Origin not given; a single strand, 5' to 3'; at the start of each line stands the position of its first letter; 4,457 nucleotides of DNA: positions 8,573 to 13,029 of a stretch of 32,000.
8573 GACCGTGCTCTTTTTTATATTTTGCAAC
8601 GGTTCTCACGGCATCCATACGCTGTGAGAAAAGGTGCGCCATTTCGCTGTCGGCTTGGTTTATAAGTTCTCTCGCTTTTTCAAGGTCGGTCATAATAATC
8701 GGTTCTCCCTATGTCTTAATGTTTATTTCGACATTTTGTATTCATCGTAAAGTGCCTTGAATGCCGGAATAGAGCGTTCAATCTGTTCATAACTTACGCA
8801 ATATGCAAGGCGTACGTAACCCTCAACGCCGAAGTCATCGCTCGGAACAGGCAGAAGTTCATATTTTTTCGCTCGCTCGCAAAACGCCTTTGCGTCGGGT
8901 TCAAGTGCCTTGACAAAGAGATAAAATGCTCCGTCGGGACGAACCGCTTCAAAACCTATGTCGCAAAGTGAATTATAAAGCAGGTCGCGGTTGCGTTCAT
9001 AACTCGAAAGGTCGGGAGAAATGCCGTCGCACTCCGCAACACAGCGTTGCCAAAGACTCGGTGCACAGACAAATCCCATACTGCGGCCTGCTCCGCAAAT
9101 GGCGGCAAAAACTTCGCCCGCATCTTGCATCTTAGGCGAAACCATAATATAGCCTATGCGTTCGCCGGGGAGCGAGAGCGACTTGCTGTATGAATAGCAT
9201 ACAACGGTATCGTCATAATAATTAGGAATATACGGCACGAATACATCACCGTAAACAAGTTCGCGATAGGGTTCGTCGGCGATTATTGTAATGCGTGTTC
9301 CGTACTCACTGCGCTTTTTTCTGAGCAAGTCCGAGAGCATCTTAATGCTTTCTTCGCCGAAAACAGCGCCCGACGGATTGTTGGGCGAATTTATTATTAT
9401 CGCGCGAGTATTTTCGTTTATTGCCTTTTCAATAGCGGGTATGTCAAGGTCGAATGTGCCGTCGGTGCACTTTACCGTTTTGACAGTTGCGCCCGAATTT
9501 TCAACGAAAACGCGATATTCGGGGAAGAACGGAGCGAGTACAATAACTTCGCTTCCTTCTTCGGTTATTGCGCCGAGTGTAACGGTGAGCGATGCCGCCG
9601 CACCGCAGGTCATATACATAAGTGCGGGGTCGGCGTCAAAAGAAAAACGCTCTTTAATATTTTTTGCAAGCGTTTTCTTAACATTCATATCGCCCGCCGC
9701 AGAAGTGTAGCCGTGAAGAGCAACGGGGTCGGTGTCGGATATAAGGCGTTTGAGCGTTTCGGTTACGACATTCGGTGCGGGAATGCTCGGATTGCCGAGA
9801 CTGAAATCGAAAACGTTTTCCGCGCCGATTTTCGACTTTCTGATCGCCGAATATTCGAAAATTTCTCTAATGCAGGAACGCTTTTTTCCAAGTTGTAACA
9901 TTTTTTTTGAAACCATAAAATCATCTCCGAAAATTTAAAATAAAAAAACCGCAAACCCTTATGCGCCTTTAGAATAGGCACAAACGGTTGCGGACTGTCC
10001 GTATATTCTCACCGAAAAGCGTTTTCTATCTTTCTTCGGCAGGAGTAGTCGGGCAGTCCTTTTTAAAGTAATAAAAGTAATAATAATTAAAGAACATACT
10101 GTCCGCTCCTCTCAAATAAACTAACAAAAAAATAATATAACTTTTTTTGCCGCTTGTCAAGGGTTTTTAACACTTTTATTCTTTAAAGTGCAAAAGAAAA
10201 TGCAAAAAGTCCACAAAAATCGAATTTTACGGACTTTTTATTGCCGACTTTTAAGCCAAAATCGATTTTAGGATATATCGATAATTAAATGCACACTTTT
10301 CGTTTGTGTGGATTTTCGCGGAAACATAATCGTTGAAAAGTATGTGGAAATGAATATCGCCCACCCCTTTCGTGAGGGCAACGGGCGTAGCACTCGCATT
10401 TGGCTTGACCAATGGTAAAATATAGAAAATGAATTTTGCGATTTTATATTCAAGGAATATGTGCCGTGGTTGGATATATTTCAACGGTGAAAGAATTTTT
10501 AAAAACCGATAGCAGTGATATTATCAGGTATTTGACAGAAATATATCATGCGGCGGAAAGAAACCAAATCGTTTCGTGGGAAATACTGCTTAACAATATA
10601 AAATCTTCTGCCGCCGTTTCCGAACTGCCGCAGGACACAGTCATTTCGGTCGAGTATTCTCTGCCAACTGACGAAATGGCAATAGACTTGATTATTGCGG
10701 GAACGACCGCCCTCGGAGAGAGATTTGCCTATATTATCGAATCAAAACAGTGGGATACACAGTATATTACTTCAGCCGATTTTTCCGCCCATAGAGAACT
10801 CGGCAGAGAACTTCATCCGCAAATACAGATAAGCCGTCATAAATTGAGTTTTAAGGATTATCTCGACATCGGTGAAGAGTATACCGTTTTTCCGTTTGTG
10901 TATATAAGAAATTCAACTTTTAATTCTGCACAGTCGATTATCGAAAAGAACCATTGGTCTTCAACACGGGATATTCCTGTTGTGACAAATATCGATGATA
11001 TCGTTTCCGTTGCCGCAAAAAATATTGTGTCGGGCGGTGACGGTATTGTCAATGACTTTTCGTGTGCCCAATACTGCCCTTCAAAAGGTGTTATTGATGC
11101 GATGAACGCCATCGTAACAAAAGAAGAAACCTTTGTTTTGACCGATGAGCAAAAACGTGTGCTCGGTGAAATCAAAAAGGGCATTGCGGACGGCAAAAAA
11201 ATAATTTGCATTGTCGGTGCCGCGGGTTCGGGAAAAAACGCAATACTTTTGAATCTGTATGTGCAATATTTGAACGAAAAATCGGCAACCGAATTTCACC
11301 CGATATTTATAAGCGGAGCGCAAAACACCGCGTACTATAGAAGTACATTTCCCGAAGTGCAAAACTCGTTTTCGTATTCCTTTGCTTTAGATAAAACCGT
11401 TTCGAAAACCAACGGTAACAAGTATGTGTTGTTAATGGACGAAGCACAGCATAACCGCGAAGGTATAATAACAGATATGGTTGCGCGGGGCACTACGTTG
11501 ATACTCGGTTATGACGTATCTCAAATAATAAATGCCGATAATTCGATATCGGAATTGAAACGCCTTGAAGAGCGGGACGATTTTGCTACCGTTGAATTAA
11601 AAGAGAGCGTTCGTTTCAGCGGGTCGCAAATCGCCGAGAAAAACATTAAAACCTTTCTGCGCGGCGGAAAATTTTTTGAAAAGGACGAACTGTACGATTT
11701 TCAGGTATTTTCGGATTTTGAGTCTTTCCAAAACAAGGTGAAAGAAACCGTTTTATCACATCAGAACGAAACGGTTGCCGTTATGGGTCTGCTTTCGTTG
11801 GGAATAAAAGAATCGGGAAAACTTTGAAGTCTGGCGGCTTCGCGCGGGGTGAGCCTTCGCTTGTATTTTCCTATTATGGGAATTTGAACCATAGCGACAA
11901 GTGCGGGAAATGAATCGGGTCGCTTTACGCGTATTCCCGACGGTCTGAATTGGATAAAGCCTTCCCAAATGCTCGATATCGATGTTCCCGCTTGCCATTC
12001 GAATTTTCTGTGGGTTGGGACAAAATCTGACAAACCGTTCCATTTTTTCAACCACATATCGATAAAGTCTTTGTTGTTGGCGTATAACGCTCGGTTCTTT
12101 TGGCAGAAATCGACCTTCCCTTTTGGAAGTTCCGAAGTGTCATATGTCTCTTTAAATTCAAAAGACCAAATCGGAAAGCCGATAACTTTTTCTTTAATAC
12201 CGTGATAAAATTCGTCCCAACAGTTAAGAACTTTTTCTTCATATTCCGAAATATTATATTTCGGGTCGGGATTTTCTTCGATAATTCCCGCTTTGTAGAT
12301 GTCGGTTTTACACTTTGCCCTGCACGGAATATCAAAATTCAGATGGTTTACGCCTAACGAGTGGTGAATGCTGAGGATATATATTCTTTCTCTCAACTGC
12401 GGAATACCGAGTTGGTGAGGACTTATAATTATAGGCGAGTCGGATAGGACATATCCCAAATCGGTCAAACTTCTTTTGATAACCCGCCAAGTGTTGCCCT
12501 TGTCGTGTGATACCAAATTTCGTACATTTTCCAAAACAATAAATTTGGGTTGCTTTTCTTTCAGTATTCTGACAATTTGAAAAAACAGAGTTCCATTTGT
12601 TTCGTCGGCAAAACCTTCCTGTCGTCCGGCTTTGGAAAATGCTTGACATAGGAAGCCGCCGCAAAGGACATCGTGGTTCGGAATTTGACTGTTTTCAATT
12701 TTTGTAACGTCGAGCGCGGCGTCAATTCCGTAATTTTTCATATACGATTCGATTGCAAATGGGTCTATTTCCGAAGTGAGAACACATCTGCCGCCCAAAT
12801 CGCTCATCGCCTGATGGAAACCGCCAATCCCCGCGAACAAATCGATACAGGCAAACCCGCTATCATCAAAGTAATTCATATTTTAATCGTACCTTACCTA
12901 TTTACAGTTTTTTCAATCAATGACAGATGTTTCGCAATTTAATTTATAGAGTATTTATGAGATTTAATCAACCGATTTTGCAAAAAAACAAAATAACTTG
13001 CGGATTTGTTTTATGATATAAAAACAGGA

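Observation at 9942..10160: Unannotated Phe/Tyr-rich leader peptide plus terminator: a ribosome-mediated attenuator in front of a Clostridia-type aromatic amino acid operon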

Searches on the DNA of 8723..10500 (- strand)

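Call 4: search_rna_families(source=window, start=9700, end=10500, threshold=evalue, max_evalue=10, show_alignments=3)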
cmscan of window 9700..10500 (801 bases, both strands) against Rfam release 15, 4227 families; matches with E-value up to 10: 17.
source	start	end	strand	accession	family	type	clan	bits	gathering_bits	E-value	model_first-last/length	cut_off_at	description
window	10204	10280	-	RF02083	OrzO-P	Gene; antitoxin;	-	23.6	60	0.26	1-76/76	no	OrzO-P RNA antitoxin family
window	10136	10249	-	RF02740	Fwd6_3p_UTR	Cis-reg;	-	22.5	79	1.4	1-116/116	no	Soft rot Enterobacteriaceae Fwd 6 3'UTR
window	9937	10009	-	RF03641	mir-991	Gene; miRNA;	-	21.1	100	0.19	1-88/88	no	mir-991 microRNA precursor family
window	10056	10102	+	RF04182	GibS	Gene; sRNA;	-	18.4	115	6.6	1-142/142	no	GibS sRNA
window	9803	9977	-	RF02911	Baculoviridae_NAE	Cis-reg;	-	18.1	51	5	1-200/200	no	Baculoviridae Nucleocapsid Assembly essential Element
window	10202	10244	-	RF00697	mir-186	Gene; miRNA;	-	17.8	70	1.9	1-82/82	no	mir-186 microRNA precursor family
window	10116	10180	+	RF00616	LhrC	Gene; sRNA;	CL00114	17.8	110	7.1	1-111/111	no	Listeria LhrC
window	10192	10252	-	RF01264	snR83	Gene; snRNA; snoRNA; HACA-box;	CL00023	17.7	75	0.14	57-115/308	no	Small nucleolar RNA snR83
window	10119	10243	-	RF02578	tsr25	Gene; sRNA;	-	17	63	0.41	1-181/181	no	S. aureus tsr25 small RNA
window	9975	10074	+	RF00660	mir-214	Gene; miRNA;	-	16.3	66.7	0.75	1-101/101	no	mir-214 microRNA precursor family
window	10176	10243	+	RF00506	Thr_leader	Cis-reg; leader;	-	14.2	55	8.8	1-118/118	no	Threonine operon leader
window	10162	10240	+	RF02763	IsrM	Gene; sRNA;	-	14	376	0.17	1-329/329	no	IsrM sRNA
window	10117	10239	+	RF04178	BTnc005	Gene; sRNA;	-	12.3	174.8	4.6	1-205/205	no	Bacteroides sRNA BTnc005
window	10231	10277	-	RF01419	IsrR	Gene; antisense;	-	12.3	52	6.7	1-187/187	no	Antisense RNA which regulates isiA expression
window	10405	10491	-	RF02706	TeloSII_ncR30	Gene; sRNA;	-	11.3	86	5.7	1-226/226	no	TeloSII non coding RNA 30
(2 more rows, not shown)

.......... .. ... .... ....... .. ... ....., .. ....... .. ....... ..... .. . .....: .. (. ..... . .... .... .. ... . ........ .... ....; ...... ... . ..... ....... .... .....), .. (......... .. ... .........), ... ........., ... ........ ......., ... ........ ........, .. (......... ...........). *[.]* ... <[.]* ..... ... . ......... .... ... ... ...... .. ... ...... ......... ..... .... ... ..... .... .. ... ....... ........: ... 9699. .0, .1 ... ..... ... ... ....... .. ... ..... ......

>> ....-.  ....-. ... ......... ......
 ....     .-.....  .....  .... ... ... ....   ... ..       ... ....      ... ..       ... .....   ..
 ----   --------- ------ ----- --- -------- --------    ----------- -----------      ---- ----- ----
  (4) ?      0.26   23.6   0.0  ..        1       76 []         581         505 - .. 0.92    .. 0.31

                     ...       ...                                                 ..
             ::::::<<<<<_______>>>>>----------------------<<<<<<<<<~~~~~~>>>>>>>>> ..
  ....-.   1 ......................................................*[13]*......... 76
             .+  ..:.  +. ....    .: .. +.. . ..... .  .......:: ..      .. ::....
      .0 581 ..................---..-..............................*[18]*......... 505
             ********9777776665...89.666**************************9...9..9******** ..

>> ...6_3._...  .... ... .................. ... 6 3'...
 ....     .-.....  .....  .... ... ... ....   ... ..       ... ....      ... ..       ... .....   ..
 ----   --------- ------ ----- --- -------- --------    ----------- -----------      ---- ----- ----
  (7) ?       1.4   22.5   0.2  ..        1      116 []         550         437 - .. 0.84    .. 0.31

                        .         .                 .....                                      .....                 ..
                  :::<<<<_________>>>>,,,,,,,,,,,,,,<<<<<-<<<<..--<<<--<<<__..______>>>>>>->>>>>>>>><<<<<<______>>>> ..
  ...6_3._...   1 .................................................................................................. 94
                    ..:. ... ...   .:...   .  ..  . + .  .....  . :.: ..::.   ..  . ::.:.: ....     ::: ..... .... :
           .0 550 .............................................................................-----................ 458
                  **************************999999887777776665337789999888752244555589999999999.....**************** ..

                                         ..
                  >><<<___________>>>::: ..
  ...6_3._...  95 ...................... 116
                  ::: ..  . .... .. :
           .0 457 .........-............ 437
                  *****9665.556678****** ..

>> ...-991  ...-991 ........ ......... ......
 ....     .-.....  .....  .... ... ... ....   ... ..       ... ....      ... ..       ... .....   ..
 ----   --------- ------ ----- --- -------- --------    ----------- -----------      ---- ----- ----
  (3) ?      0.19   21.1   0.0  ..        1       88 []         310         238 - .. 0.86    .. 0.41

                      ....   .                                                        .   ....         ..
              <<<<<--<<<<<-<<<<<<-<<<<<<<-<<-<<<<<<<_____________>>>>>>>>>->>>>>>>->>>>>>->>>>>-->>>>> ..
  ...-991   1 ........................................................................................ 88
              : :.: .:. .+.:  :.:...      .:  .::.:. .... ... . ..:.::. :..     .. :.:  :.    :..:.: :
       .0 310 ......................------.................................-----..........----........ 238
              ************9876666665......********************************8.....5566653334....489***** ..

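Call 58: search_rna_families(sources=[L002, L003, L012, L013, L014, L015, L017, L018, L020, L023, L026, L041, L050, L072, L075, L088, L118], threshold=gathering)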
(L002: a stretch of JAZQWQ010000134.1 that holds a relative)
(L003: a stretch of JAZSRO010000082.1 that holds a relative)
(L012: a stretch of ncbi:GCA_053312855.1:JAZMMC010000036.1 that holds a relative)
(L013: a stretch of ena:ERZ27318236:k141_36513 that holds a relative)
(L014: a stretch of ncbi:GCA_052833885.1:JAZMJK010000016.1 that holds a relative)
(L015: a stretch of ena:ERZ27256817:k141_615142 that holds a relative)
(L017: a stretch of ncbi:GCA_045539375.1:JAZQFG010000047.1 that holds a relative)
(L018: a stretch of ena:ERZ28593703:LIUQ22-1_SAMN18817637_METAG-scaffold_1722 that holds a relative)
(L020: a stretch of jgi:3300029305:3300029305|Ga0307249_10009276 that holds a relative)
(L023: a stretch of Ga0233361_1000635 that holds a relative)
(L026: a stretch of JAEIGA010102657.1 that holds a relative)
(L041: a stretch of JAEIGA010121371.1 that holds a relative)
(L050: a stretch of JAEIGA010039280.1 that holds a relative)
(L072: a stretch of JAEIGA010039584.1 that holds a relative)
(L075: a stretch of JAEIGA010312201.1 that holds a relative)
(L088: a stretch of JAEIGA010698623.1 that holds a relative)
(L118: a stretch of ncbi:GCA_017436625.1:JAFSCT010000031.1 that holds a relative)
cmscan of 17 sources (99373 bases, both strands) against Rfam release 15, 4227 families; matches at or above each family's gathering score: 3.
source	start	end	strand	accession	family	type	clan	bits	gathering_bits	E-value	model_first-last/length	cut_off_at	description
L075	2103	2182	+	RF00005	tRNA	Gene; tRNA;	CL00001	58.7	29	6.2e-10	1-71/71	no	tRNA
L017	877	960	+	RF00005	tRNA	Gene; tRNA;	CL00001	54.8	29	7.5e-09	1-71/71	no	tRNA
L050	50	131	+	RF00005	tRNA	Gene; tRNA;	CL00001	51.5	29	5.9e-08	1-71/71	no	tRNA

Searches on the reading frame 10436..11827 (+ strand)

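Call 5: search_protein_families(library=ncbifam, proteins=[window:10436-11827:+])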
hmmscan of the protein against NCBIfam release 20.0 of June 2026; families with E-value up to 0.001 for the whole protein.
window:10436-11827:+ (463 aa): 0 families

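Call 60: search_protein_families(library=pfam, proteins=[window:10436-11827:+], max_evalue=0.001)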
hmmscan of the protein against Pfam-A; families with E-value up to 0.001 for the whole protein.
window:10436-11827:+ (463 aa): 3 families
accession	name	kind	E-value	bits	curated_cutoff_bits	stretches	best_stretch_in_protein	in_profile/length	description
PF09848.15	SLFN-g3_helicase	-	3.5e-15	56.6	24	1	254-438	1-209/354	Schlafen group 3, DNA/RNA helicase domain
PF04851.21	ResIII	-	0.00037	20.9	22.5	0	234-285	3-54/164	Type III restriction enzyme, res subunit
PF02562.22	PhoH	-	0.00083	19.3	27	0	236-285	6-50/205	PhoH-like protein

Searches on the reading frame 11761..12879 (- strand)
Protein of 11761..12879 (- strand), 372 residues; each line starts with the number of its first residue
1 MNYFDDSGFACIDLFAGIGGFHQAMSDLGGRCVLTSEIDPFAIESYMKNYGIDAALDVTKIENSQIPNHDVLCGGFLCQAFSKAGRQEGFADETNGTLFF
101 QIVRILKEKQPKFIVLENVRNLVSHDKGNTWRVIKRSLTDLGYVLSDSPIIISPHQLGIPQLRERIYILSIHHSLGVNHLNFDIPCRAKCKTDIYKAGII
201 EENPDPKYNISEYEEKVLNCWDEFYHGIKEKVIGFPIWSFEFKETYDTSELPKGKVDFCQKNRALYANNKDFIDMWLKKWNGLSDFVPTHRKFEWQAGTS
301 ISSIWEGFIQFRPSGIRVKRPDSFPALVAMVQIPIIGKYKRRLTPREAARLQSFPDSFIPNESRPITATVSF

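Call 60: search_protein_families(library=pfam, proteins=[window:11761-12879:-], max_evalue=0.001)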
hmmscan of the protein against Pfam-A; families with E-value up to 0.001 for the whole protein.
window:11761-12879:- (372 aa): 1 family
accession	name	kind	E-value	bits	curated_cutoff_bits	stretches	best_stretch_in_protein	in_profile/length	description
PF00145.23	DNA_methylase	-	2.1e-68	231.6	22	1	9-364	1-299/324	C-5 cytosine-specific DNA methylase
